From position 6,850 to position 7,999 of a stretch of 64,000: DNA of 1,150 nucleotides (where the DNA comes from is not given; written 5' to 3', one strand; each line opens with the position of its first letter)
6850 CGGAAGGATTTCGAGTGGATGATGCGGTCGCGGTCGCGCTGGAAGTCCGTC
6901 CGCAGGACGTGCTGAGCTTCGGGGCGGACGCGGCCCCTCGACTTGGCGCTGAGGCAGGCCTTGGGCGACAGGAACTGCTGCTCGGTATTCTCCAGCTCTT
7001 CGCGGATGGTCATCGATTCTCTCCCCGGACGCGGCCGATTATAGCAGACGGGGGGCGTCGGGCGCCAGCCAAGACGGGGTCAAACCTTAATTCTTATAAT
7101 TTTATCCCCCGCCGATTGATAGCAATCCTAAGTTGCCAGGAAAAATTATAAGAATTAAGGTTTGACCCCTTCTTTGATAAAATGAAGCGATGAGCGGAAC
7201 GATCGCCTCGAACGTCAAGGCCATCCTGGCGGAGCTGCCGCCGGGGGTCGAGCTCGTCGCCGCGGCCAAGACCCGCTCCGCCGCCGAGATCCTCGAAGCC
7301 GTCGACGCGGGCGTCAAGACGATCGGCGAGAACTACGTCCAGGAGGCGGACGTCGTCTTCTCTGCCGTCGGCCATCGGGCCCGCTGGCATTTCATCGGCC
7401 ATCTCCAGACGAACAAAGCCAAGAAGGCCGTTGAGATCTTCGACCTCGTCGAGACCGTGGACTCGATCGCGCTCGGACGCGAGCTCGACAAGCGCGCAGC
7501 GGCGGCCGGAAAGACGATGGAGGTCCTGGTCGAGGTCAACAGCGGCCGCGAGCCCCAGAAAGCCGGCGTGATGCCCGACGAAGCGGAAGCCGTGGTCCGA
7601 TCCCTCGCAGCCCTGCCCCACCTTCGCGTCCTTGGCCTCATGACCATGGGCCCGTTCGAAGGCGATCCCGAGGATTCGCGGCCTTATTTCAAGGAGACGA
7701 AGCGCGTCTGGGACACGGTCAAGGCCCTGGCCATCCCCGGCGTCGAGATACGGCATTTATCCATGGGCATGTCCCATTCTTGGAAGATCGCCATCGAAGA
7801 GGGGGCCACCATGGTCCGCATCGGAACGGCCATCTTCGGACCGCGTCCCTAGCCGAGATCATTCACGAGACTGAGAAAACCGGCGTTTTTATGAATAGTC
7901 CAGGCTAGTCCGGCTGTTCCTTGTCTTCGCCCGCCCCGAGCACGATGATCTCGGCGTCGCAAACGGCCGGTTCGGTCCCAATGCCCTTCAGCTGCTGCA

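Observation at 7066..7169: Family of long AT-rich perfect hairpins with conserved termini (copy 1)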

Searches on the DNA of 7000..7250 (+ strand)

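Call 12: search_rna_families(source=window, start=7000, end=7250, threshold=evalue, max_evalue=10)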
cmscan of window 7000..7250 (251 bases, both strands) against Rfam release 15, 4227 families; matches with E-value up to 10: 3.
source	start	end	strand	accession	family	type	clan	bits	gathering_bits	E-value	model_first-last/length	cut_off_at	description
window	7080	7163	-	RF03621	MIR4245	Gene; miRNA;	-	29.4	74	0.0018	1-128/128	no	MIR4245 microRNA precursor family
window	7080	7164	+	RF04157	MIR9486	Gene; miRNA;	-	21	100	0.049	1-119/119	no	MIR9486 microRNA precursor family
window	7146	7180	-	RF03141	S4-Flavobacteria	Cis-reg; leader;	CL00119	15.9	35.2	4.1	1-33/33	no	S4-Flavobacteria ribosomal protein leader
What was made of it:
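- On Any Rfam RNA family: Only sub-threshold matches to plant miRNA precursor models, which are generic long hairpins (call 12).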

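Call 38: search_dna_similar(query=window:7060-7185:+, collection=plasmids, mode=distant, max_evalue=1, max_rows=20)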
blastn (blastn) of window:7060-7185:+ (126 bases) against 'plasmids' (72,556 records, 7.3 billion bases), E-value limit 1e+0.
No match.

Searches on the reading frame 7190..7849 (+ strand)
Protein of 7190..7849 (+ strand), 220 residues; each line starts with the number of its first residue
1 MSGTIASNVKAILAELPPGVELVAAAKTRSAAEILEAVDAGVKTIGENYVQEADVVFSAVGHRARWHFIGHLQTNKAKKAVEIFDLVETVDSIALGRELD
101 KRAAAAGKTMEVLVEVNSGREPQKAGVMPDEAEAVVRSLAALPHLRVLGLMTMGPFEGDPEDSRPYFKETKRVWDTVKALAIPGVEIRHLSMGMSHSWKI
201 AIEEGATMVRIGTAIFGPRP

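Call 19: find_homologous_proteins(query=window:7190-7849:+, max_evalue=1e-30)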
Query window:7190-7849:+ (220 aa): 7697 proteins with E <= 1e-30 among 8000 candidates; the best 120 are listed.
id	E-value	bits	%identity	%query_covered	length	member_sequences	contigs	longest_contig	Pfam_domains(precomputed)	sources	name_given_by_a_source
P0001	3.1e-135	466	98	100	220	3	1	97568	PF01168.27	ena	-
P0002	1.1e-128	445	94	100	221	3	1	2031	PF01168.27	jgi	-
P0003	6.8e-127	439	93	98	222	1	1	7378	PF01168.27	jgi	jgi:pyridoxal phosphate enzyme (YggS family)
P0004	3.7e-126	436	92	100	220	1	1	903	PF01168.27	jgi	-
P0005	4.0e-126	436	92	100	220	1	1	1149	PF01168.27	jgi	-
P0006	6.8e-126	436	93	98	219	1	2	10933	PF01168.27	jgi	-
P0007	1.7e-125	434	93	98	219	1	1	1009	PF01168.27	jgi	-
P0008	1.9e-125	434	92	100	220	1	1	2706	PF01168.27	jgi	-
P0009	3.4e-122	424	87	100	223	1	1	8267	PF01168.27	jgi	jgi:pyridoxal phosphate enzyme (YggS family)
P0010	4.6e-121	420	87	100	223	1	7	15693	PF01168.27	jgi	jgi:pyridoxal phosphate enzyme (YggS family)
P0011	5.3e-121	420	89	98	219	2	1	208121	PF01168.27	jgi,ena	-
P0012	7.9e-121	419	87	100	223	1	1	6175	PF01168.27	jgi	jgi:pyridoxal phosphate enzyme (YggS family)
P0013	6.1e-120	416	86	100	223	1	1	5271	PF01168.27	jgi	jgi:pyridoxal phosphate enzyme (YggS family)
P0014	6.3e-120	416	87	100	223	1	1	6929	PF01168.27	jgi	jgi:pyridoxal phosphate enzyme (YggS family)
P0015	7.7e-120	416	86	100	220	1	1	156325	PF01168.27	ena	-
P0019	2.3e-118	411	86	100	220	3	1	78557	PF01168.27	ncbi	-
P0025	6.8e-117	406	83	100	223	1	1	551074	PF01168.27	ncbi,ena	-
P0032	4.8e-116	403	85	100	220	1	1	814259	PF01168.27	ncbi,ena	-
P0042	1.7e-115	402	84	100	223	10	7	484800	PF01168.27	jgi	jgi:pyridoxal phosphate enzyme (YggS family)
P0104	7.2e-113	393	79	100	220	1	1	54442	PF01168.27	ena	-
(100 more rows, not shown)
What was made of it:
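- The window itself is Aminicenantes, judged from its YggS relatives (call 19).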

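Call 20: find_encoding_contigs(protein=P0001, flank=2500, max_places=2)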
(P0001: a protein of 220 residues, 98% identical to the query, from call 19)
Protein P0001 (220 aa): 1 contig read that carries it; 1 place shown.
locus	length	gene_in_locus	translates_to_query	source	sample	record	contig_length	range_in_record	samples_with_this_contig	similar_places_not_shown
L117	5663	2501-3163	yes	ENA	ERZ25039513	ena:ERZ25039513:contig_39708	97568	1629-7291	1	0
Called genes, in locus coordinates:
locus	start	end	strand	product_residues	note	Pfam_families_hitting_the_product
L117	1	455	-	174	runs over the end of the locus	PF05147:LANC_like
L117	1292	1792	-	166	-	PF13286:HD_assoc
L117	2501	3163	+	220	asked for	PF01168:Ala_racemase_N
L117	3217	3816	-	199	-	PF02646:RmuC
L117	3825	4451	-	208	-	-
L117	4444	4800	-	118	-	PF09723:Zn_ribbon_8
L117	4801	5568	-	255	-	PF04015:DUF362 (faint)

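Call 21: find_encoding_contigs(protein=P0006, flank=2500, max_places=2)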
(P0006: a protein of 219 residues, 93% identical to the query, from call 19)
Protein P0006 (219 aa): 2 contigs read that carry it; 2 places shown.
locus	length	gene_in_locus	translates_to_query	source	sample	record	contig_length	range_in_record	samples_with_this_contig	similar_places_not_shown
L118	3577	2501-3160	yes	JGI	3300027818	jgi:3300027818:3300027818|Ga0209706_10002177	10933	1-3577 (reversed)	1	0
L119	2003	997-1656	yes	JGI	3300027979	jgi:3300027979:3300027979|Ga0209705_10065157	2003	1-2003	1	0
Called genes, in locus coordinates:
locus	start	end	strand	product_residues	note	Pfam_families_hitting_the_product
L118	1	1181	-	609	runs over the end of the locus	PF00456:Transketolase_N, PF00676:E1_dh, PF02779:Transket_pyr, PF02780:Transketolase_C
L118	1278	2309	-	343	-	PF01966:HD, PF13286:HD_assoc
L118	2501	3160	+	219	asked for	PF01168:Ala_racemase_N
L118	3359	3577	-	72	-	?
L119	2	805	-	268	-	?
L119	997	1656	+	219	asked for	PF01168:Ala_racemase_N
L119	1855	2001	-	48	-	?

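Call 22: find_encoding_contigs(protein=P0011, flank=2500, max_places=2)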
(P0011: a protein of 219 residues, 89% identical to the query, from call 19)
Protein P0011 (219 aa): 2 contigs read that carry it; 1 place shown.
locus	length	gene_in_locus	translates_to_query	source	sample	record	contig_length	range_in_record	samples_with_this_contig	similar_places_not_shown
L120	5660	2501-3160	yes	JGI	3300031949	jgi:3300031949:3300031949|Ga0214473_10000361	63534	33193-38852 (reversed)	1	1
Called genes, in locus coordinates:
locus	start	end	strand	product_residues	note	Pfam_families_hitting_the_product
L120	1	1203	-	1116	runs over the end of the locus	PF17128:DUF5107, PF00515:TPR_1 (faint), PF07719:TPR_2 (faint), PF13181:TPR_8 (faint), PF13414:TPR_11 (faint), PF13424:TPR_12 (faint), PF13428:TPR_14 (faint), PF13431:TPR_17 (faint), +3 more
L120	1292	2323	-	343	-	PF01966:HD, PF13286:HD_assoc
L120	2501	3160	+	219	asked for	PF01168:Ala_racemase_N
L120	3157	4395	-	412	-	PF02646:RmuC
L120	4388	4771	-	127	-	-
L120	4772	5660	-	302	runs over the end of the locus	PF04015:DUF362 (weak)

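Call 23: find_encoding_contigs(protein=P0015, flank=2500, max_places=2)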
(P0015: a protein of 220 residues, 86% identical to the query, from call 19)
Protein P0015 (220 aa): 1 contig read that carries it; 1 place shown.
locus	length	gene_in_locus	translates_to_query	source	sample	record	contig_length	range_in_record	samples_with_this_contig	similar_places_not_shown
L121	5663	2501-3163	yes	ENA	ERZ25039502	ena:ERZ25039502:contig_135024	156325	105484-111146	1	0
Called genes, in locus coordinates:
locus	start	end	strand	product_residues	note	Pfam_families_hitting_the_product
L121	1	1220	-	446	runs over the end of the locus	PF05147:LANC_like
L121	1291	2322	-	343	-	PF01966:HD, PF13286:HD_assoc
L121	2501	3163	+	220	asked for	PF01168:Ala_racemase_N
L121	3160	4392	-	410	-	PF02646:RmuC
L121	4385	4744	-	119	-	PF09723:Zn_ribbon_8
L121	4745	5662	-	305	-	PF04015:DUF362 (faint)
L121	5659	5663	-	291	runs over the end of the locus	PF20244:DUF6599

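Call 24: find_encoding_contigs(protein=P0019, flank=2500, max_places=1)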
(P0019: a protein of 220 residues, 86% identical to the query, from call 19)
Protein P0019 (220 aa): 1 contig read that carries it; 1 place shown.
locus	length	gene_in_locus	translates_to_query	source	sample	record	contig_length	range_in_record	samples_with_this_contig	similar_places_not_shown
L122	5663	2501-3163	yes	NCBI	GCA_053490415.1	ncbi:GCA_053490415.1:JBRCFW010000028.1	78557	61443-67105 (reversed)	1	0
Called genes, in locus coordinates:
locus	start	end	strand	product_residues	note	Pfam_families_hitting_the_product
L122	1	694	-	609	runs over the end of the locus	PF00456:Transketolase_N, PF13292:DXP_synthase_N (faint), PF00676:E1_dh, PF02779:Transket_pyr, PF02780:Transketolase_C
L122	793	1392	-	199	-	-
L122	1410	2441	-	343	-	PF01966:HD, PF13286:HD_assoc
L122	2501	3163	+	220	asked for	PF01168:Ala_racemase_N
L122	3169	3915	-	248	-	PF00005:ABC_tran, PF13304:AAA_21 (weak)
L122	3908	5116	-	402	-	PF12704:MacB_PCD, PF02687:FtsX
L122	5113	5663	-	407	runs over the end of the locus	PF25973:BSH_CzcB, PF25954:Beta-barrel_RND_2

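Call 25: find_encoding_contigs(protein=P0025, flank=2500, max_places=1)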
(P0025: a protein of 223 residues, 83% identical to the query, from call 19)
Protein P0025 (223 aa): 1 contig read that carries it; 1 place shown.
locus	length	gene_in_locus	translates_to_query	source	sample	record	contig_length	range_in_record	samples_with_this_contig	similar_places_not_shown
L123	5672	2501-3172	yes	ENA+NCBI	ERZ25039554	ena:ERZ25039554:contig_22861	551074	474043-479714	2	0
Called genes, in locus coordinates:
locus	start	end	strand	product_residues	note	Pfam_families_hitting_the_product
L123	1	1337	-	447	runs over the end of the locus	PF05147:LANC_like, PF06662:C5-epim_C (faint)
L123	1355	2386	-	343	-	PF01966:HD, PF13286:HD_assoc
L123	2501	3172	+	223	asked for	PF01168:Ala_racemase_N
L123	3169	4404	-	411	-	PF02646:RmuC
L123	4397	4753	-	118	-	PF09723:Zn_ribbon_8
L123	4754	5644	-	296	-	PF04015:DUF362 (weak)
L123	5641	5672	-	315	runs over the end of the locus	PF20244:DUF6599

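Call 26: find_encoding_contigs(protein=P0032, flank=2500, max_places=1)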
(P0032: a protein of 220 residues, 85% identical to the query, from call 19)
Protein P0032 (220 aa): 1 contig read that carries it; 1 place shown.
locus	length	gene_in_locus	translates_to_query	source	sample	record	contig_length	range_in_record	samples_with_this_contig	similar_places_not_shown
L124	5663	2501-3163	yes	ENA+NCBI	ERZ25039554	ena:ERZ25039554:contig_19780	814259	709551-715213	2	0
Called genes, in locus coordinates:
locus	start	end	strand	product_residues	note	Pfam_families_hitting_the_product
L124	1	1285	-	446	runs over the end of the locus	PF07944:Beta-AFase-like_GH127_cat (faint), PF05147:LANC_like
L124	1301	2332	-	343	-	PF01966:HD, PF13286:HD_assoc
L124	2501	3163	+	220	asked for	PF01168:Ala_racemase_N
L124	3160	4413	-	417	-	PF02646:RmuC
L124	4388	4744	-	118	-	PF09723:Zn_ribbon_8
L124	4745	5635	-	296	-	PF04015:DUF362 (weak)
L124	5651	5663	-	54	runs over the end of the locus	-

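Call 27: find_encoding_contigs(protein=P0042, flank=2500, max_places=1)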
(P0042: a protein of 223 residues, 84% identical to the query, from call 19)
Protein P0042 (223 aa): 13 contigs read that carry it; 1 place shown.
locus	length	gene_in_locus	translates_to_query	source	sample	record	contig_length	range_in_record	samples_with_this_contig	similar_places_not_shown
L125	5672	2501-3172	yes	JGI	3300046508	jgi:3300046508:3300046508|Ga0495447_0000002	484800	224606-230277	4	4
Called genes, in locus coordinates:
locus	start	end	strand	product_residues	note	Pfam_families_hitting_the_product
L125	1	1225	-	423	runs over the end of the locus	PF07944:Beta-AFase-like_GH127_cat (faint), PF05147:LANC_like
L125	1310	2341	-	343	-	PF01966:HD, PF13286:HD_assoc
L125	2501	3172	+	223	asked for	PF01168:Ala_racemase_N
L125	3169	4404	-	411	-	PF02646:RmuC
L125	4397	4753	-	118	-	PF09723:Zn_ribbon_8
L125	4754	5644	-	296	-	PF04015:DUF362 (weak)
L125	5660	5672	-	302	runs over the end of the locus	PF20244:DUF6599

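Call 28: find_encoding_contigs(protein=P0104, flank=2500, max_places=1)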
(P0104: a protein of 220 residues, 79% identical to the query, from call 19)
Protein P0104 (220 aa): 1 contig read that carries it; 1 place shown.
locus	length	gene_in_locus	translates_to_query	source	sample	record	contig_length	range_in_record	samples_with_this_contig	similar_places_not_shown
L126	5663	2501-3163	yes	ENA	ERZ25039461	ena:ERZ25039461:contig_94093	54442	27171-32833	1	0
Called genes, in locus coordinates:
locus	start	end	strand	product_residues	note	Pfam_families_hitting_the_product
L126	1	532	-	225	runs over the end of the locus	-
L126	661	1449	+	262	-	-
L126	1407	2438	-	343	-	PF01966:HD, PF13286:HD_assoc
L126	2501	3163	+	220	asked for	PF01168:Ala_racemase_N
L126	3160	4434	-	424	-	PF02687:FtsX, PF00005:ABC_tran, PF13304:AAA_21 (faint)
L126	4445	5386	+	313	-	-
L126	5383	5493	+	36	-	-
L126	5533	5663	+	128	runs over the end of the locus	-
